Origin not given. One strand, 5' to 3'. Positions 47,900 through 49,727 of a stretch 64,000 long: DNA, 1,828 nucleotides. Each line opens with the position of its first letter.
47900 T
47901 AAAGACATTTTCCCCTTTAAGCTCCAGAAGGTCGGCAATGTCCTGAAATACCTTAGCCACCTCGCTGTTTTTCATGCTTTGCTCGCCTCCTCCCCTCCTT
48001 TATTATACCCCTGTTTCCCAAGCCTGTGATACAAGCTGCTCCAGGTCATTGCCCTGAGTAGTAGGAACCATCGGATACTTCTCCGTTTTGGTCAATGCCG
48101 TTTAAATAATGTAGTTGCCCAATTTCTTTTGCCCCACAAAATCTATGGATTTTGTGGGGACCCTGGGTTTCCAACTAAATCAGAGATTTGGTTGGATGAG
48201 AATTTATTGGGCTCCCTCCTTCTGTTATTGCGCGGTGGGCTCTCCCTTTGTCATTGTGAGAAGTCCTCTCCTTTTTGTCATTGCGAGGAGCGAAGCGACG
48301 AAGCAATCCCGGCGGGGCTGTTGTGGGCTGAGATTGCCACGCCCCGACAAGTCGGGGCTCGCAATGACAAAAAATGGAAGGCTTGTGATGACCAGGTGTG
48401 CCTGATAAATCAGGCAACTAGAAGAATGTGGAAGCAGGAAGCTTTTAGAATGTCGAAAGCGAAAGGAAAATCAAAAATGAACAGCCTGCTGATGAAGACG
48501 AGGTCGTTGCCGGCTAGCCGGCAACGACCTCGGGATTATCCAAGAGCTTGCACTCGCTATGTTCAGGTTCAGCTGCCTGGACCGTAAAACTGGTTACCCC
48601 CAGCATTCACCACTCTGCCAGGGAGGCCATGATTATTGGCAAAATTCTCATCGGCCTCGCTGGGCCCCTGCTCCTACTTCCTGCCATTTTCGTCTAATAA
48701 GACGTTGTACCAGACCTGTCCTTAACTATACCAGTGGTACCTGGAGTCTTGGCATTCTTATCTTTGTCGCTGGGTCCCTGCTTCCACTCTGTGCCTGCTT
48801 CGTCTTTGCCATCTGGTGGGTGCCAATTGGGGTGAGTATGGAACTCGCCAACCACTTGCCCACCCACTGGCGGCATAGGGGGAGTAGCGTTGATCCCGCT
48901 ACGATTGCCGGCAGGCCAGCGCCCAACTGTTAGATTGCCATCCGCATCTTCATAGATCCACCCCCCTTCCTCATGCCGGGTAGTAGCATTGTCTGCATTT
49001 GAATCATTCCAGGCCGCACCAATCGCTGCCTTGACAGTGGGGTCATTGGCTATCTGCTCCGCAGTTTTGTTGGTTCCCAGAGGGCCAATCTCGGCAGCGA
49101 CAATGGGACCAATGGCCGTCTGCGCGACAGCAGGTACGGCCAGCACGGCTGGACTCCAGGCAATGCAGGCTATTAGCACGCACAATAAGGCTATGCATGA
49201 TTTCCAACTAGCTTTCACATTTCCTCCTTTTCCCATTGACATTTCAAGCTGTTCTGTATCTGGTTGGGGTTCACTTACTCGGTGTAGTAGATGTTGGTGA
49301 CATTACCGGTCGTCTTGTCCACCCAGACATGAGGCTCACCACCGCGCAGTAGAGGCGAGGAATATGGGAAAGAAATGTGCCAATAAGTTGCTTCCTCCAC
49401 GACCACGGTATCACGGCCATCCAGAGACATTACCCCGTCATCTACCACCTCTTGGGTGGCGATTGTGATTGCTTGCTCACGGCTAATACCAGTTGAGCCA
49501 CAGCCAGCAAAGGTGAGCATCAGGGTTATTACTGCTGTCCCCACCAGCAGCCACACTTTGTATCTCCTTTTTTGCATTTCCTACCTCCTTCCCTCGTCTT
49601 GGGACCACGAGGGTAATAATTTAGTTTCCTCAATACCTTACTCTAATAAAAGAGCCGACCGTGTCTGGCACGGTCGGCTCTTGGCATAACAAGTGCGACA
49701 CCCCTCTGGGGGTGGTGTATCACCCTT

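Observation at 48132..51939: Secreted-protein trio bracketed by inverted clusters of MITE-like repeats and strong hairpins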

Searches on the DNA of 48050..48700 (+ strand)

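Call 20: search_rna_families(source=window, start=48050, end=48700, threshold=evalue, max_evalue=10)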
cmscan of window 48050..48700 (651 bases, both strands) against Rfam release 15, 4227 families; matches with E-value up to 10: 5.
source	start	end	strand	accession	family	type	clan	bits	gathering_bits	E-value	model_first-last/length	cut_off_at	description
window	48497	48531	-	RF01059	mir-598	Gene; miRNA;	-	20.6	69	0.13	1-80/80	no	mir-598 microRNA precursor family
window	48622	48659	+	RF00342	snoZ40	Gene; snRNA; snoRNA; CD-box;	-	18.8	50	0.58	1-73/73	no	Small nucleolar RNA Z40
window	48168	48198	+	RF00686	mir-338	Gene; miRNA;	-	15.9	57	4.4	1-69/69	no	mir-338 microRNA precursor family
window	48499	48532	+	RF00084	CsrC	Gene; sRNA;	CL00106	13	61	0.16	210-243/255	no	CsrC RNA family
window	48055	48108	-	RF01734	Fluoride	Cis-reg; riboswitch;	-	10.3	34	7.1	1-64/64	no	Fluoride riboswitch aptamer (crcB RNA motif)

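Call 41: search_dna_similar(query=window:48270-48375:+, collection=plasmids, mode=distant, max_evalue=0.01, max_rows=40)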
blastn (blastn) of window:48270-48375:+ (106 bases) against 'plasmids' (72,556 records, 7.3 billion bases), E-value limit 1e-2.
Records with a match: 6; places in all: 6; records where one place covers at least 80% of the query: 0.
Best place of each record, by identity: 95-99% 2; 90-95% 4.
By first word of the organism name: Methylosinus 2; Methylocystis 2; Calothrix 2.
By predicted mobility (MOB-suite, as given by PLSDB): mobilizable 4; non-mobilizable 2.
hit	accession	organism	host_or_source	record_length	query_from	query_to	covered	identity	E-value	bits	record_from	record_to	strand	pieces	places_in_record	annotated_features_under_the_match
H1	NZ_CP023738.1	Methylosinus trichosporium OB3b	isolate,soil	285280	8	43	34%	97.2%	3e-7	62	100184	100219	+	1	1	none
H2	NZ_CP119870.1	Methylosinus trichosporium OB3b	Whole Organism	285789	8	43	34%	97.2%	3e-7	62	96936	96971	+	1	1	none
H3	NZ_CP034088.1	Methylocystis rosea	cell culture,groundwater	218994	8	43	34%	94.6%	1e-5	55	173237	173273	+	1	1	none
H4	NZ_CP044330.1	Methylocystis rosea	-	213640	8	43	34%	94.6%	1e-5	55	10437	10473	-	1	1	none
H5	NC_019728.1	Calothrix sp. PCC 6303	-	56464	5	39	33%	94.3%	2e-3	48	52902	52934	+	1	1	none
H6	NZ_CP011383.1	Calothrix sp. 336/3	-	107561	6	39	32%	94.1%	6e-3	46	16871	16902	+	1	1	none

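Call 42: search_dna_similar(query=window:48270-48375:+, collection=phages, mode=distant, max_evalue=0.01, max_rows=30)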
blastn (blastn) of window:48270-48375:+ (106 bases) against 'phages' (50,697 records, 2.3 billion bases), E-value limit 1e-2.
Records with a match: 4; places in all: 5; records where one place covers at least 80% of the query: 0.
Best place of each record, by identity: 90-95% 2; 80-90% 2.
By first word of the organism name: Bacteriophage 4.
By host as written in the record: - 3; Helicobacter canis 1.
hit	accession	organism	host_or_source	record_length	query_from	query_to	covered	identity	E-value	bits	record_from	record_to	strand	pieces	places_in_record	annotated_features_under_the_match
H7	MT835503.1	Bacteriophage sp.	human fecal samples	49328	5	49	42%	85.1%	5e-5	52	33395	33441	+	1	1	record has no annotation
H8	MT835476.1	Bacteriophage sp.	human fecal samples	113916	4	49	43%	81.3%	7e-3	45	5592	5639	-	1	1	record has no annotation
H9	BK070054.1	Bacteriophage sp.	Helicobacter canis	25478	1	40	38%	93.0%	1e-5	55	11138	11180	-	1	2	hypothetical protein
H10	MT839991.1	Bacteriophage sp.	human fecal samples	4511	5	39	33%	94.3%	4e-6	55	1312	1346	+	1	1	record has no annotation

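Call 43: get_annotated_region(hit=H1, flank=4000)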
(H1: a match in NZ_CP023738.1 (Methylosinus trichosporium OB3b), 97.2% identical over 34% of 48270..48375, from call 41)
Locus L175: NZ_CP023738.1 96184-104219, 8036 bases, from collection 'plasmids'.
description: Methylosinus trichosporium OB3b plasmid pOB3b1, complete sequence
organism: Methylosinus trichosporium OB3b (NCBI taxid 595536)
taxonomy: Bacteria; Pseudomonadota; Alphaproteobacteria; Hyphomicrobiales; Methylocystaceae; Methylosinus; Methylosinus trichosporium; Methylosinus trichosporium OB3b
host: -; source: isolate,soil; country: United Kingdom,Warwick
typing (MOB-suite, as given by PLSDB): non-mobilizable
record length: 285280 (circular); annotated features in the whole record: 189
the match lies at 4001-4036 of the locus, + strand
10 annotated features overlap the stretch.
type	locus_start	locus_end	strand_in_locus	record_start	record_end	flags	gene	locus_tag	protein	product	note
CDS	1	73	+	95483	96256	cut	-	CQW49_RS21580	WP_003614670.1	enoyl-CoA hydratase/isomerase family protein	-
CDS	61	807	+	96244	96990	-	-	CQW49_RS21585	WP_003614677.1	polyketide synthase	GO:0006633 - fatty acid biosynthetic process [Evidence IEA]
CDS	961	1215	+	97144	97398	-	-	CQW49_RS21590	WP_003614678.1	type II toxin-antitoxin system Phd/YefM family antitoxin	-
CDS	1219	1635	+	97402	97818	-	-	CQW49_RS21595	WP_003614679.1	type II toxin-antitoxin system VapC family toxin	-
CDS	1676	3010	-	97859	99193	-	-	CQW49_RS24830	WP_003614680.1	cytochrome P450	-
CDS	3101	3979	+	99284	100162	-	-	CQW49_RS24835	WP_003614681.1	class I SAM-dependent methyltransferase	-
CDS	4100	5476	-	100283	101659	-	-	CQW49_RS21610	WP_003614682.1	PfaD family polyunsaturated fatty acid/polyketide biosynthesis protein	-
CDS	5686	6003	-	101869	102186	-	-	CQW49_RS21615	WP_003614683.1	hypothetical protein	-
CDS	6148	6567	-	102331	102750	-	-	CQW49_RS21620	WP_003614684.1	hypothetical protein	-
CDS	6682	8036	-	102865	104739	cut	-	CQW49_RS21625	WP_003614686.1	AarF/UbiB family protein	-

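Call 44: get_annotated_region(hit=H5, flank=4000)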
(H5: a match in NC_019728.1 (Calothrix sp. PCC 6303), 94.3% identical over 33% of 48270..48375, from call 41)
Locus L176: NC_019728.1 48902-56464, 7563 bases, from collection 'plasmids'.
description: Calothrix sp. PCC 6303 plasmid pCAL6303.02, complete sequence
organism: Calothrix sp. PCC 6303 (NCBI taxid 1170562)
taxonomy: Bacteria; Cyanobacteriota; Cyanophyceae; Nostocales; Calotrichaceae; Calothrix; Calothrix sp. PCC 6303
host: -; source: -; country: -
typing (MOB-suite, as given by PLSDB): mobilizable; replicon rep_cluster_1680; relaxase MOBP
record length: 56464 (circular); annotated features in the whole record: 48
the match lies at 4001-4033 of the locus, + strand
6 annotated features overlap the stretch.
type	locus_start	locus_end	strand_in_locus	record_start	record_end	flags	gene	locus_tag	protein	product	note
CDS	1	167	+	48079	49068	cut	-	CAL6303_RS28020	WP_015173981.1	DUF6753 family protein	-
CDS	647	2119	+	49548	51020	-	-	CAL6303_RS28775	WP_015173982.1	pentapeptide repeat-containing protein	-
CDS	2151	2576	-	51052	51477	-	-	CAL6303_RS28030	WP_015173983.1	hypothetical protein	-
CDS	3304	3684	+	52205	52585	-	-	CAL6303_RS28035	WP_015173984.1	transposase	-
CDS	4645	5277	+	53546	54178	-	-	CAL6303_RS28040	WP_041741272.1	recombinase family protein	GO:0006310 - DNA recombination [Evidence IEA]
CDS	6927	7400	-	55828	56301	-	-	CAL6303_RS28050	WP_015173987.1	hypothetical protein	-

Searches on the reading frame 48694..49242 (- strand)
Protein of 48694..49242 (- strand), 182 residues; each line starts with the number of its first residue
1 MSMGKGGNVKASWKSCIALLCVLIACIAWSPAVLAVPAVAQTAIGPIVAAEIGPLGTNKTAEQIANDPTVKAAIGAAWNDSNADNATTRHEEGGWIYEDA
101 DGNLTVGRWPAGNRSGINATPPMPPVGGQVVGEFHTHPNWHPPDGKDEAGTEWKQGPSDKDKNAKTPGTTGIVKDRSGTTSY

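Call 11: search_protein_families(library=pfam, proteins=[window:48694-49242:-], max_evalue=0.01)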
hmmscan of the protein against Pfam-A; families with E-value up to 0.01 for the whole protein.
window:48694-49242:- (182 aa): 1 family
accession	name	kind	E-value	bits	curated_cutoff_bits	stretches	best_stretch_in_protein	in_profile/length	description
PF14220.11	DUF4329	-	3.3e-05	24.2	28.6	1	78-165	8-85/116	Domain of unknown function (DUF4329)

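Call 12: search_protein_families(library=ncbifam, proteins=[window:48694-49242:-], max_evalue=0.01)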
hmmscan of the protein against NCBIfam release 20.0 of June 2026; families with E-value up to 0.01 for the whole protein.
window:48694-49242:- (182 aa): 0 families
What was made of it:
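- On PepSY: There is no NCBIfam hit (call 12).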

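Call 31: search_solved_structures(query=window:48694-49242:-, max_evalue=1, show_alignments=1)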
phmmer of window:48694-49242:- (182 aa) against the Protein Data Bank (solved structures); distinct sequences matched with E-value up to 1: 1.
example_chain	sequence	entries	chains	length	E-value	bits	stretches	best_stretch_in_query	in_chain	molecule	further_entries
3dhu_A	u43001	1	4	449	0.52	13.3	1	50-109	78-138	Alpha-amylase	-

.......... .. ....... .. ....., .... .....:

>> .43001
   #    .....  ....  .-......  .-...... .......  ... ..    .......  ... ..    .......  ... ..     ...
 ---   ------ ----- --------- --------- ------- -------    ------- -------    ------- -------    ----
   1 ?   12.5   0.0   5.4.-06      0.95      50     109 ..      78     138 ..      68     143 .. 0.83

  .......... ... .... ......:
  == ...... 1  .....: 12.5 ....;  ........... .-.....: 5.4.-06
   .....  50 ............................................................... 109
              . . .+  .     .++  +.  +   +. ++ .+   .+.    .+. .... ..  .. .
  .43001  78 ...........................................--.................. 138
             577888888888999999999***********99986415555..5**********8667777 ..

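Call 57: find_homologous_proteins(query=window:48694-49242:-, max_evalue=0.001)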
Query window:48694-49242:- (182 aa): 27 proteins with E <= 0.001 among 130 candidates.
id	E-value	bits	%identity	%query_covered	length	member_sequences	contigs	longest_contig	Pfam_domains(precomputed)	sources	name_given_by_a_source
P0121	1.0e-110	386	92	100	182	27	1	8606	-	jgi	jgi:hypothetical protein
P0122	5.4e-98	345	84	100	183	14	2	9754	PF14220.12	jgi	jgi:hypothetical protein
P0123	9.4e-97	340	82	100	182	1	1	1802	PF14220.12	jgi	jgi:hypothetical protein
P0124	2.8e-91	323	81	99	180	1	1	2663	PF14220.12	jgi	jgi:YD repeat-containing protein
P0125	2.1e-90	320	79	96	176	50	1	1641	PF14220.12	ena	-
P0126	5.6e-89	315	79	96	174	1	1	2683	-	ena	-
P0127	2.3e-87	310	78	96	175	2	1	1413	PF14220.12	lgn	-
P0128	2.5e-86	306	76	96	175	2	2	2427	PF14220.12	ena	-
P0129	5.4e-85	302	78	96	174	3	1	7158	PF14220.12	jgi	-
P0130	2.5e-84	300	78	96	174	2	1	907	PF14220.12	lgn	-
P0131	3.2e-83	296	74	96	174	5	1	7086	PF14220.12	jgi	-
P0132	6.3e-69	250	76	81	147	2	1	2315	PF14220.12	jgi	jgi:YD repeat-containing protein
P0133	3.3e-66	241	73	82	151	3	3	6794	PF14220.12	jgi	jgi:YD repeat-containing protein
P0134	7.2e-65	236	64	100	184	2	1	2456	PF14220.12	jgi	jgi:hypothetical protein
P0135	1.2e-64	236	66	96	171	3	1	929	PF14220.12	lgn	-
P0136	3.3e-61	224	62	96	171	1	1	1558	PF14220.12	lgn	-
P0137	5.4e-61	224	64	100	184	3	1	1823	PF14220.12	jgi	jgi:hypothetical protein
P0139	5.5e-57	211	61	99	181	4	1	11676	-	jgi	jgi:hypothetical protein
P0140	6.3e-56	207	57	99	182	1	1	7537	-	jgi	jgi:hypothetical protein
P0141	3.7e-55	205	60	99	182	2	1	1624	PF14220.12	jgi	jgi:hypothetical protein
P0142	6.0e-54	201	59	96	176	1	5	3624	PF14220.12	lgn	-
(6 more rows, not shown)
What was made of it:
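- On JAB/MPN+ (JAMM) metalloenzymes / DUF4329: PF14220 scores 24.2 against a cut-off of 28.6 for the window protein, and is precomputed on most homologues (calls 11, 57).
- All homologues of the third gene found are close relatives of similar length, at 56-92% identity (call 57).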

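Call 59: find_encoding_contigs(protein=P0139, flank=8000, max_places=3)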
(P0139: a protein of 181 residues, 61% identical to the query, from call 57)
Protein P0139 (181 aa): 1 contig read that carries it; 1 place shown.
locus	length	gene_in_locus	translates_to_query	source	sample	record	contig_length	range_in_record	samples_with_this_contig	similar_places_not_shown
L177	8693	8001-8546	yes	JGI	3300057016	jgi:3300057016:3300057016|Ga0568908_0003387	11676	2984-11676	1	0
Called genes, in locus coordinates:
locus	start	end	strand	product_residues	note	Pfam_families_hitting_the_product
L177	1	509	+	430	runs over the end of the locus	PF03447:NAD_binding_3, PF00742:Homoserine_dh, PF01842:ACT, PF22629:ACT_AHAS_ss (weak)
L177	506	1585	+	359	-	PF00291:PALP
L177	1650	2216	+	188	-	PF01613:Flavin_Reduct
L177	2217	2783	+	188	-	PF01227:GTP_cyclohydroI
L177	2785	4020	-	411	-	PF12704:MacB_PCD, PF02687:FtsX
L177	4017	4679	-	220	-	PF00005:ABC_tran, PF02463:SMC_N (faint), PF13304:AAA_21 (faint)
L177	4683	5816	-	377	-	PF25919:BSH_CusB (faint), PF25917:BSH_RND (weak), PF25973:BSH_CzcB, PF25984:BSH_YknX (weak), PF25990:Beta-barrel_YknX, PF25967:RND-MFP_C (weak), PF25975:CzcB_C (weak), PF25989:YknX_C (weak), +1 more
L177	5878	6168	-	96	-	-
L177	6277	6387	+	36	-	-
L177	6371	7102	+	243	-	PF02527:GidB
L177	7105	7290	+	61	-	-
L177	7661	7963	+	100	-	-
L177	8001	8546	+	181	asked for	-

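Call 60: find_encoding_contigs(protein=P0140, flank=8000, max_places=3)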
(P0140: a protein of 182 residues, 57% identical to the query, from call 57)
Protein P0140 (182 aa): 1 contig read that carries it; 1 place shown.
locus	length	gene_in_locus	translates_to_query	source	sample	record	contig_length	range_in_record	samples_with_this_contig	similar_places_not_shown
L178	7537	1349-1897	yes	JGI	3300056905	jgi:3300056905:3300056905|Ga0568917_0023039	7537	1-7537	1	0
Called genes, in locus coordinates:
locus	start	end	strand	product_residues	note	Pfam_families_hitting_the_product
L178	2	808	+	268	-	?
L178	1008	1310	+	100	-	-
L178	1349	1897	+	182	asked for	-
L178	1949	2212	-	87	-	-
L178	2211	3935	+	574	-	PF00633:HHH (faint), PF14716:HHH_8, PF11731:Cdd1 (faint), PF14520:HHH_5, PF14791:DNA_pol_B_thumb, PF02811:PHP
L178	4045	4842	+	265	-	PF00378:ECH_1, PF16113:ECH_2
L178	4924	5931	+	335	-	PF00478:IMPDH (faint), PF03060:NMO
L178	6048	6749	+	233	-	-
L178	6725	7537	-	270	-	?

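Call 65: predict_structure(alignment_id=A2)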
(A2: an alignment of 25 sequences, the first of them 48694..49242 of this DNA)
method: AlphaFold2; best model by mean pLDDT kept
length: 182 residues; sequences in the alignment: 25
mean_pLDDT: 67.3   pTM: 0.58
mean pLDDT of the five models: 67.3, 66.9, 64.2, 60.6, 57.5
residues with pLDDT >= 90: 22; 70-90: 62; 50-70: 59; < 50: 39
segments of 3 or more residues with pLDDT < 50: 1-11, 29-55
pLDDT, mean of each block of 10 residues (from residue 1): 41 60 60 41 35 54 90 90 62 88 90 72 87 80 60 57 66 80 71
secondary structure, 60 per line:
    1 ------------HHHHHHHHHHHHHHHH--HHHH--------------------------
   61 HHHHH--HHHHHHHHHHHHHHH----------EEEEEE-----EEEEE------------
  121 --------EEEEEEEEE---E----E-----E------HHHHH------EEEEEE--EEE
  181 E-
elements in order: H13-28 H31-34 H61-65 H68-82 E93-98 E104-108 E129-137 H159-163 E170-175 E178-181

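Call 68: fold_search(model_id=the predicted structure, library=pdb)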
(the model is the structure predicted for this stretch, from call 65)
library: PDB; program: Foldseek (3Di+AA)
matches with E <= 10: 168; with E <= 0.001: 0
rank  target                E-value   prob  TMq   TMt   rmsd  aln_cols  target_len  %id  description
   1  1oi0_D                7.0e-03  0.99  0.34  0.53   5.1       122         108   18  CRYSTAL STRUCTURE OF AF2198, A JAB1/MPN DOMAIN PROTEIN FROM ARCHAEOGLOBUS FULGIDUS (released 2003-08-14)
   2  1oi0_A                1.5e-02  0.98  0.33  0.51   5.0       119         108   16  CRYSTAL STRUCTURE OF AF2198, A JAB1/MPN DOMAIN PROTEIN FROM ARCHAEOGLOBUS FULGIDUS (released 2003-08-14)
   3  9e5z_E                1.6e-02  0.69  0.26  0.18   8.0       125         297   13  Cryo-EM structure of COP9 signalosome (released 2025-12-03)
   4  6fnn_B                3.1e-02  0.69  0.27  0.31   7.2       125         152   15  Caldiarchaeum Subterraneum Ubiquitin:Rpn11-homolog complex (released 2018-07-25)
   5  9pf1_c                3.7e-02  0.66  0.27  0.19   7.6       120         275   16  Nub1/Fat10-processing human 26S proteasome with Rpt4 at top of spiral staircase (AAA+ motor locally refined) (released 2025-11-19)
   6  9m3z_G                4.0e-02  0.41  0.30  0.16  16.4       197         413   12  Arabidopsis thaliana CDC48A-NPL4-UFD1B (AtCNU) complex (released 2025-10-29)
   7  6oaa_G                1.3e-01  0.25  0.26  0.13  13.3       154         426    6  Cdc48-Npl4 complex processing poly-ubiquitinated substrate in the presence of ADP-BeFx, state 1 (released 2019-07-03)
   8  8i0s_A                1.7e-01  0.30  0.27  0.03   6.3       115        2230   16  The cryo-EM structure of human Bact-II complex (released 2024-07-31)
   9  9uf8_c                2.1e-01  0.25  0.27  0.20   7.1       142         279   14  The cryo-EM structure of 26S proteasome-Midnolin complex in the MA state (released 2025-09-10)
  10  5oi9_A                2.3e-01  0.21  0.27  0.17   7.4       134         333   10  Trichoplax adhaerens STIL N-terminal domain (released 2018-04-18)
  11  1isa_A                2.8e-01  0.20  0.18  0.18   8.0        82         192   21  STRUCTURE-FUNCTION IN E. COLI IRON SUPEROXIDE DISMUTASE: COMPARISONS WITH THE MANGANESE ENZYME FROM T. THERMOPHILUS (released 1994-09-30)
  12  9ph4_E                3.2e-01  0.21  0.26  0.18   6.9       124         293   12  Cryo-EM structure of COP9 signalosome in complex with CSN5i-1a (released 2025-12-03)
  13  3lio_A                3.4e-01  0.23  0.21  0.21   7.5        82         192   22  X-ray structure of the iron superoxide dismutase from pseudoalteromonas haloplanktis (crystal form I) (released 2010-09-08)
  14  5l4k_U                3.4e-01  0.18  0.25  0.18   8.5       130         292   12  The human 26S proteasome lid (released 2016-09-07)
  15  1za5_A                4.4e-01  0.20  0.19  0.18   6.4        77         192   21  Q69H-FeSOD (released 2006-03-14)
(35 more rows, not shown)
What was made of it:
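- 48694..49242 (-): DUF4329-type JAMM/MPN-like lipoprotein. The best PDB fold match is the AF2198 JAB1/MPN protein at probability 0.99, E = 7e-3 (calls 65, 68).
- On JAB/MPN+ (JAMM) metalloenzymes / DUF4329: The fold match to AF2198 has probability 0.99 but E = 7e-3, from a model of pLDDT 67 (calls 65, 68).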

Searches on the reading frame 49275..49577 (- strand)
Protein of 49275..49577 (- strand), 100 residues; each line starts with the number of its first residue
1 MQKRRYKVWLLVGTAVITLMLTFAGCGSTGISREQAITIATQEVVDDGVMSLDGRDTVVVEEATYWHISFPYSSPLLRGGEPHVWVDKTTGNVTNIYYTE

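Call 11: search_protein_families(library=pfam, proteins=[window:49275-49577:-], max_evalue=0.01)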
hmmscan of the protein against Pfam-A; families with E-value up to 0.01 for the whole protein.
window:49275-49577:- (100 aa): 2 families
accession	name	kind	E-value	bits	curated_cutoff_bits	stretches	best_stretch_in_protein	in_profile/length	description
PF03413.25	PepSY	-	0.0014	19.3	24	1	31-96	2-59/60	Peptidase propeptide and YPEB domain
PF15631.11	Imm-NTF2-2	-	0.0035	17.9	26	0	62-99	31-67/68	NTF2 fold immunity protein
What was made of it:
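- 49275..49577 (-): 100-aa lipoprotein, weakly PepSY-like. PF03413 matches at E = 1.4e-3 with 19.3 bits, below its cut-off of 24 (call 11).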

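Call 12: search_protein_families(library=ncbifam, proteins=[window:49275-49577:-], max_evalue=0.01)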
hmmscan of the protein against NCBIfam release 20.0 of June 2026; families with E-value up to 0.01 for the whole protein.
window:49275-49577:- (100 aa): 0 families
